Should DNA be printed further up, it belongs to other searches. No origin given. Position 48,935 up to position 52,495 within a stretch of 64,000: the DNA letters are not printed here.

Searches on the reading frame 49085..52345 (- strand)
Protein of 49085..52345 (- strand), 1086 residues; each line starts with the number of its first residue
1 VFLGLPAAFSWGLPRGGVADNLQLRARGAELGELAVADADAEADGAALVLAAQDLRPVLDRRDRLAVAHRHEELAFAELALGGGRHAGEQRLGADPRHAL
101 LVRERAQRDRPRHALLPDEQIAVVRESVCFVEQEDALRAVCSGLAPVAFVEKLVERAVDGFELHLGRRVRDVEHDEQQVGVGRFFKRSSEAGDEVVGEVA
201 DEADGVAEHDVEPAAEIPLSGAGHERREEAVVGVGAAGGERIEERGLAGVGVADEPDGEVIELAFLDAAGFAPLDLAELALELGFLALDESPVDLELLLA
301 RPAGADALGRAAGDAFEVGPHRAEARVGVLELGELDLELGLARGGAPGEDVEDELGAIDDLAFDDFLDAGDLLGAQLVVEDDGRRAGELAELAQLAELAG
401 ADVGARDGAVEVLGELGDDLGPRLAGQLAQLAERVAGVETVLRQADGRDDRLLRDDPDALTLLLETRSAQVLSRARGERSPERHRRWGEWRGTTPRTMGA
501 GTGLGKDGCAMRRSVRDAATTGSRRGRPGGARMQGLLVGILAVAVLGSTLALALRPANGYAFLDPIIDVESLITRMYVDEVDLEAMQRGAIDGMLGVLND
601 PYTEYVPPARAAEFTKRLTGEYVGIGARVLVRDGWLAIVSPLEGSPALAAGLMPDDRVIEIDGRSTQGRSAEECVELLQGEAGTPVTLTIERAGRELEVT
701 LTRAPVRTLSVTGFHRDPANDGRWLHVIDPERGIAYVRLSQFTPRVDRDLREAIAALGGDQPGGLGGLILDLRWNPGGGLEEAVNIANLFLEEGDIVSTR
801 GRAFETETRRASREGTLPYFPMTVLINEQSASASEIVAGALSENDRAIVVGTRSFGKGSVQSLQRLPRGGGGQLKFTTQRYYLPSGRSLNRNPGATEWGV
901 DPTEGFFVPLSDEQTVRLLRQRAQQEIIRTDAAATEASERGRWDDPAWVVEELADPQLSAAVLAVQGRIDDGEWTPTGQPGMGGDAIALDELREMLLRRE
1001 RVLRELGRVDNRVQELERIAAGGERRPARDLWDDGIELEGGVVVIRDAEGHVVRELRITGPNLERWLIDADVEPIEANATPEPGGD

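Call 68: search_protein_families(library=pfam, proteins=[window:49085-52345:-], max_evalue=0.00001)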
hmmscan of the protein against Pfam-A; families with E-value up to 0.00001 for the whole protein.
window:49085-52345:- (1086 aa): 5 families
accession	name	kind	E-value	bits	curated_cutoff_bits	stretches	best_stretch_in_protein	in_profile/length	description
PF03572.23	Peptidase_S41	-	6.7e-44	149.8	24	1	734-902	2-161/165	Peptidase family S41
PF17820.7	PDZ_6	-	6.5e-11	42.3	27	1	639-692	3-54/54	PDZ domain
PF22694.1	CtpB_N-like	-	1.4e-08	35.5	27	1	568-606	43-81/85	Activating protease CtpB N-terminal domain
PF13180.12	PDZ_2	-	5.3e-08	33.5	27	1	624-701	2-78/80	PDZ domain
PF00595.29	PDZ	-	2e-07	31.7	23.2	1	635-691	26-81/81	PDZ domain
